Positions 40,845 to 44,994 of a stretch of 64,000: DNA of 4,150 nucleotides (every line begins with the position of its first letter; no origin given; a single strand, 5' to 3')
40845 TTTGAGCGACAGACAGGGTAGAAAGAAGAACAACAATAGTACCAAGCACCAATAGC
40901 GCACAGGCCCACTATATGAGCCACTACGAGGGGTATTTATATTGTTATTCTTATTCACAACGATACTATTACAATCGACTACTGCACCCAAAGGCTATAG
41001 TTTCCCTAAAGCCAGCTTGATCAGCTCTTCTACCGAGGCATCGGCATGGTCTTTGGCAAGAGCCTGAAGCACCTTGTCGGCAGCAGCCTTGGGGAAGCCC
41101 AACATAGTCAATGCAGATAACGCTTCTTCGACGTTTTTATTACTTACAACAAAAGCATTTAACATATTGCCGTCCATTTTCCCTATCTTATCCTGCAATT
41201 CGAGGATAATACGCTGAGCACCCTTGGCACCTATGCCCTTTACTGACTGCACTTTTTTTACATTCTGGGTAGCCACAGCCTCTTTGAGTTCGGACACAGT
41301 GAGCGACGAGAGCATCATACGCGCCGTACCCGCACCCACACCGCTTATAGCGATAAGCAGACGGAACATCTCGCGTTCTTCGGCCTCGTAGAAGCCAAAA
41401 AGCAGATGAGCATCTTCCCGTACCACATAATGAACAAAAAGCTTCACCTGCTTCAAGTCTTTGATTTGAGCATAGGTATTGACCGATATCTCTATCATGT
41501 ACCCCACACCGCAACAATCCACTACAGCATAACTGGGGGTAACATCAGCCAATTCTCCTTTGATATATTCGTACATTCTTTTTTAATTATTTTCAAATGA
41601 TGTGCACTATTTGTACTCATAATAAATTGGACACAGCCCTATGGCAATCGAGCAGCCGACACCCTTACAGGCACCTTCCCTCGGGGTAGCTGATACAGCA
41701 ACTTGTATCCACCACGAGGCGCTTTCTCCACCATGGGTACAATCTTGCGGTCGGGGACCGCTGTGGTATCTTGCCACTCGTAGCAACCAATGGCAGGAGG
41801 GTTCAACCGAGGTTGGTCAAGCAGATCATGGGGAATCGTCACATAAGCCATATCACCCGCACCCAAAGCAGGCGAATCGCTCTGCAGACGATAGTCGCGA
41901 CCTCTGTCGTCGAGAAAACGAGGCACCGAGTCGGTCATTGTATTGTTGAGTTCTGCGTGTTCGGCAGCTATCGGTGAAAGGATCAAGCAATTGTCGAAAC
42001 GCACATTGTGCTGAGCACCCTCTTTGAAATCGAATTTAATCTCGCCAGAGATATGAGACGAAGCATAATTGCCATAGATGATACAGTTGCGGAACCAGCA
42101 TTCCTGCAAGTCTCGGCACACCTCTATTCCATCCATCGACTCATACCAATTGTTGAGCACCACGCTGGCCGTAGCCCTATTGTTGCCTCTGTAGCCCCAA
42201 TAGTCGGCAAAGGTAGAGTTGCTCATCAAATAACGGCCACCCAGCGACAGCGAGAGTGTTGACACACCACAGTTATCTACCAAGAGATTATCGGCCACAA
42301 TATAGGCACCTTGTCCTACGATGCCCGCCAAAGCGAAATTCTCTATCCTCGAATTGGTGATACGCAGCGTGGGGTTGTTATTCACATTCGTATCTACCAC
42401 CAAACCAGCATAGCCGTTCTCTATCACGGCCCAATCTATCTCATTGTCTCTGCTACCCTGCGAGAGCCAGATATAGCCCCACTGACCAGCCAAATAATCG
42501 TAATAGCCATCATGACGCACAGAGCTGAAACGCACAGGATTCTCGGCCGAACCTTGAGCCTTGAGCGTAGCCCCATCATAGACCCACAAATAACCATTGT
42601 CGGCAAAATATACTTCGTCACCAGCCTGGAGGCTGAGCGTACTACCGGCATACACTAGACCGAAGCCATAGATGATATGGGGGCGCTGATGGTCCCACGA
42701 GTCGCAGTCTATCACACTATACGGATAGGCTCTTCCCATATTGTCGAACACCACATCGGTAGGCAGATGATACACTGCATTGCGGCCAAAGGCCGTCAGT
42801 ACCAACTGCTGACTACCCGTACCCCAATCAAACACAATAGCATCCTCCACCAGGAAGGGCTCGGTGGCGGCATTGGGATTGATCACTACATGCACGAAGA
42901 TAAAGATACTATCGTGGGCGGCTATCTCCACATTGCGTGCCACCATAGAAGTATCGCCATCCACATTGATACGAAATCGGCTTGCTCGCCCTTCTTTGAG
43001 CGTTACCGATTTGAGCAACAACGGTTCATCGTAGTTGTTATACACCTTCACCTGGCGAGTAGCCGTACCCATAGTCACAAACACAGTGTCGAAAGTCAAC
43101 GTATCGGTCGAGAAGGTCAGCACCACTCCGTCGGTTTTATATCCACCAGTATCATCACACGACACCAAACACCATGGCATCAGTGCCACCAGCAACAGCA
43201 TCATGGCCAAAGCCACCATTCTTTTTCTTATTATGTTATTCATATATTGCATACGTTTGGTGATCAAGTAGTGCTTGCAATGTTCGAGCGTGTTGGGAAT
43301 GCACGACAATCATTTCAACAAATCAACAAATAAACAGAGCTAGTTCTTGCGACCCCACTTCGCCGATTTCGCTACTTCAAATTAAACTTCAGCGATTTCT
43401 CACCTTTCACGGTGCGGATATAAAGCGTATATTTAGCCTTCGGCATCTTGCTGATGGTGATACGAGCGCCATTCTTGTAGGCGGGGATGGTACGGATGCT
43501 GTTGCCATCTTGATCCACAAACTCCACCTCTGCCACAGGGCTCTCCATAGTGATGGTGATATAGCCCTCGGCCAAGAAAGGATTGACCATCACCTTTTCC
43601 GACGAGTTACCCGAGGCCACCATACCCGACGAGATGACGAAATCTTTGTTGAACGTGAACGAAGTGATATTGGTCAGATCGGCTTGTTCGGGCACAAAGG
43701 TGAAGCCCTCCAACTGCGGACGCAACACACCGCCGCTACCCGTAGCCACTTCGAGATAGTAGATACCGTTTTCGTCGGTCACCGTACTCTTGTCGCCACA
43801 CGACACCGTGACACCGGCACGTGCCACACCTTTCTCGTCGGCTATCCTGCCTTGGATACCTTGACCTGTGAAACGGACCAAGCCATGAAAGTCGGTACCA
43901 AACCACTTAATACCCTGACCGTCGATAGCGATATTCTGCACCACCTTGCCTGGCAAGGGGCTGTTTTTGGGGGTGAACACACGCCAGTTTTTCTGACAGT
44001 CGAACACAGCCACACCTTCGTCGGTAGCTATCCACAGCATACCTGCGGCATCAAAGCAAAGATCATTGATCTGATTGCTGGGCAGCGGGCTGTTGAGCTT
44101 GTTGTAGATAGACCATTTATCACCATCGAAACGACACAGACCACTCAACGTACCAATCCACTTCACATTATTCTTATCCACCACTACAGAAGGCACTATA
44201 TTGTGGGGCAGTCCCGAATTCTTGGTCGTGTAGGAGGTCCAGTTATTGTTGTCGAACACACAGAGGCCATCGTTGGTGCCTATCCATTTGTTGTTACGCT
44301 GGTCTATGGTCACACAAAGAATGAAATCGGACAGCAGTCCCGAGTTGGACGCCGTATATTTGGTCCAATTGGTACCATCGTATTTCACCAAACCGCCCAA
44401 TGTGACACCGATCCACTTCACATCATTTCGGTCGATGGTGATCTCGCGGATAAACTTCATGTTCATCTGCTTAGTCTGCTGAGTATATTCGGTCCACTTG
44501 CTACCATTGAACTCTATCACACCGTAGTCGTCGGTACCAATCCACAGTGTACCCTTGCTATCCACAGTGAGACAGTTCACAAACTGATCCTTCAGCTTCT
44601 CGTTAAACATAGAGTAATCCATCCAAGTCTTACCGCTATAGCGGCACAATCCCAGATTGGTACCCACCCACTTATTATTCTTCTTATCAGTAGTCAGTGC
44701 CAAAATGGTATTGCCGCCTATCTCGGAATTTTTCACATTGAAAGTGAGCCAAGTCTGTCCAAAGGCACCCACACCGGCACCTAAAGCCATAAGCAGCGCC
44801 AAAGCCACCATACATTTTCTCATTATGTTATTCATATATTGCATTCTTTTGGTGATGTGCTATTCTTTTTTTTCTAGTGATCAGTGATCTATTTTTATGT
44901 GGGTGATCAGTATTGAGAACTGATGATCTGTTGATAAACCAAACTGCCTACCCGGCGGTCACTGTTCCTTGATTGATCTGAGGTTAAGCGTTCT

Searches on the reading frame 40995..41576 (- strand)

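Call 8: search_protein_families(library=pfam, proteins=[window:40995-41576:-], max_evalue=0.01)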
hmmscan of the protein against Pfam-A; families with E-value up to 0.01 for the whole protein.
window:40995-41576:- (193 aa): 5 families
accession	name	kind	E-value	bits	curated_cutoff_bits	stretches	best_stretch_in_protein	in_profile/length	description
PF01330.27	RuvA_N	-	2.3e-22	79.3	23.6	1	1-61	1-61/61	RuvA N terminal domain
PF14520.12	HHH_5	-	1.5e-14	54.6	27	1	71-129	1-57/57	Helix-hairpin-helix domain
PF07499.19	RuvA_C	-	1.6e-11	44.9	24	1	148-193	2-46/47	RuvA, C-terminal domain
PF00633.29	HHH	-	0.00014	21.9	24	0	99-124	3-28/30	Helix-hairpin-helix motif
PF25416.1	GRHL1_C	-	0.0017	18.6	27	1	87-131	19-63/90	GRHL1-like, C-terminal domain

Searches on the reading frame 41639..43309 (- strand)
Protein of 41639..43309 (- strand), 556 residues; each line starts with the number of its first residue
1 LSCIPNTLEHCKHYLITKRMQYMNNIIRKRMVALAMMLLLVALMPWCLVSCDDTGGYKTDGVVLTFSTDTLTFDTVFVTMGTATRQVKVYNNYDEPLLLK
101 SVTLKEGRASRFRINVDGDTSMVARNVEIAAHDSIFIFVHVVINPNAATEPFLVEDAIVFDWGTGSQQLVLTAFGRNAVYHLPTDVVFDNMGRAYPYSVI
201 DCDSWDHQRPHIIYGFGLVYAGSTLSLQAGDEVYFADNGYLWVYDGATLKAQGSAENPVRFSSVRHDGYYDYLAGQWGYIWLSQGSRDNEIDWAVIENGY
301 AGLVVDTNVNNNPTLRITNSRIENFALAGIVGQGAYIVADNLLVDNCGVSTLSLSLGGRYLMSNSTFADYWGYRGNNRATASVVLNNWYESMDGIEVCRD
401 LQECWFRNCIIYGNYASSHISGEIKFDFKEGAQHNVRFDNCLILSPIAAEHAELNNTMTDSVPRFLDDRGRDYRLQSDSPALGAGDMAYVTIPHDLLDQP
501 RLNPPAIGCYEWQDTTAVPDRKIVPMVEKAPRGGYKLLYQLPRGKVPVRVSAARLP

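Call 8: search_protein_families(library=pfam, proteins=[window:41639-43309:-], max_evalue=0.01)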
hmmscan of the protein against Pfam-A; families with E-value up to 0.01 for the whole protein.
window:41639-43309:- (556 aa): 1 family
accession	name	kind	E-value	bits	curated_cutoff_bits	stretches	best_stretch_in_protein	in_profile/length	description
PF13229.12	Beta_helix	-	0.003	17.6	25.9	0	277-366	69-157/158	Right handed beta helix region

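Call 26: search_protein_families(library=ncbifam, proteins=[window:41639-43309:-], max_evalue=0.01)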
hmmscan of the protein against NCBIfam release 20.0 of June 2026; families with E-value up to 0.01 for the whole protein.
window:41639-43309:- (556 aa): 0 families

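Call 55: search_protein_families(library=pfam, proteins=[window:41639-43309:-], max_evalue=0.1)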
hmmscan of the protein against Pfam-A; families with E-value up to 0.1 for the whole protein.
window:41639-43309:- (556 aa): 2 families
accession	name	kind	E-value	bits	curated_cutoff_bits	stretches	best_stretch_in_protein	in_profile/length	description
PF13229.12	Beta_helix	-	0.003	17.6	25.9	1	277-366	69-157/158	Right handed beta helix region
PF16318.11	DUF4957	-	0.012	15.9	30.8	0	310-355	72-117/142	Domain of unknown function (DUF4957)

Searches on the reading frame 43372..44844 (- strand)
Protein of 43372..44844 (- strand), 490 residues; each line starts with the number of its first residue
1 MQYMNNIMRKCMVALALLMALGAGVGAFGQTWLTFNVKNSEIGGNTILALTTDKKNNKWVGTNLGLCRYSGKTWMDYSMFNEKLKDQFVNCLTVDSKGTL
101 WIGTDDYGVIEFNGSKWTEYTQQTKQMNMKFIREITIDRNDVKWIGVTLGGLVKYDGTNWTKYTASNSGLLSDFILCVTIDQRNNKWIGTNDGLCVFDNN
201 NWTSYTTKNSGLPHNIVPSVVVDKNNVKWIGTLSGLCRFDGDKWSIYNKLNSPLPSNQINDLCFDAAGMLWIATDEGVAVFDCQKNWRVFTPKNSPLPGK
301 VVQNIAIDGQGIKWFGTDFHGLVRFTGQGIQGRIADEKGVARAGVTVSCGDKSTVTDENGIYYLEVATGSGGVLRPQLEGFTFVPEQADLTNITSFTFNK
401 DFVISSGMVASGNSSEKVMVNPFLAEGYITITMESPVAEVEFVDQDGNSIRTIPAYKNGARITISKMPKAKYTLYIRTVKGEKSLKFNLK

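Call 8: search_protein_families(library=pfam, proteins=[window:43372-44844:-], max_evalue=0.01)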
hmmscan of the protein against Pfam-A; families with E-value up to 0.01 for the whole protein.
window:43372-44844:- (490 aa): 6 families
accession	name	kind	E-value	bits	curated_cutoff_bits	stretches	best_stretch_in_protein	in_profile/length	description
PF07494.17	Reg_prop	-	1e-19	68.5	20.4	2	84-106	2-24/24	Two component regulator propeller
PF13620.12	CarboxypepD_reg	-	0.00012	22.8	32.3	1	330-369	2-48/82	Carboxypeptidase regulatory-like domain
PF08450.18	SGL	-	0.00022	21.3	26.3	0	241-274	69-103/246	SMP-30/Gluconolactonase/LRE-like region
PF24249.1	DUF7452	-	0.005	17.6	28.2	0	31-129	10-112/118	Domain of unknown function (DUF7452)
PF16371.11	MetallophosN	-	0.006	17.2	35.6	0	332-367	1-35/77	N terminal of Calcineurin-like phosphoesterase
PF21070.2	IcmF_helical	-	0.0078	16.8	24.1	0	104-135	57-90/106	Type VI secretion protein IcmF helical domain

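Call 26: search_protein_families(library=ncbifam, proteins=[window:43372-44844:-], max_evalue=0.01)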
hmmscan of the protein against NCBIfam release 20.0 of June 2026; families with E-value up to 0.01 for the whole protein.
window:43372-44844:- (490 aa): 1 family
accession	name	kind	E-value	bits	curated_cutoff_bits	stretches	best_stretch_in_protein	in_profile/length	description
NF052228.1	T9SS_PorZ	equivalog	2.7e-31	108.8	260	5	174-243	589-663/757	type IX secretion system anionic LPS delivery protein PorZ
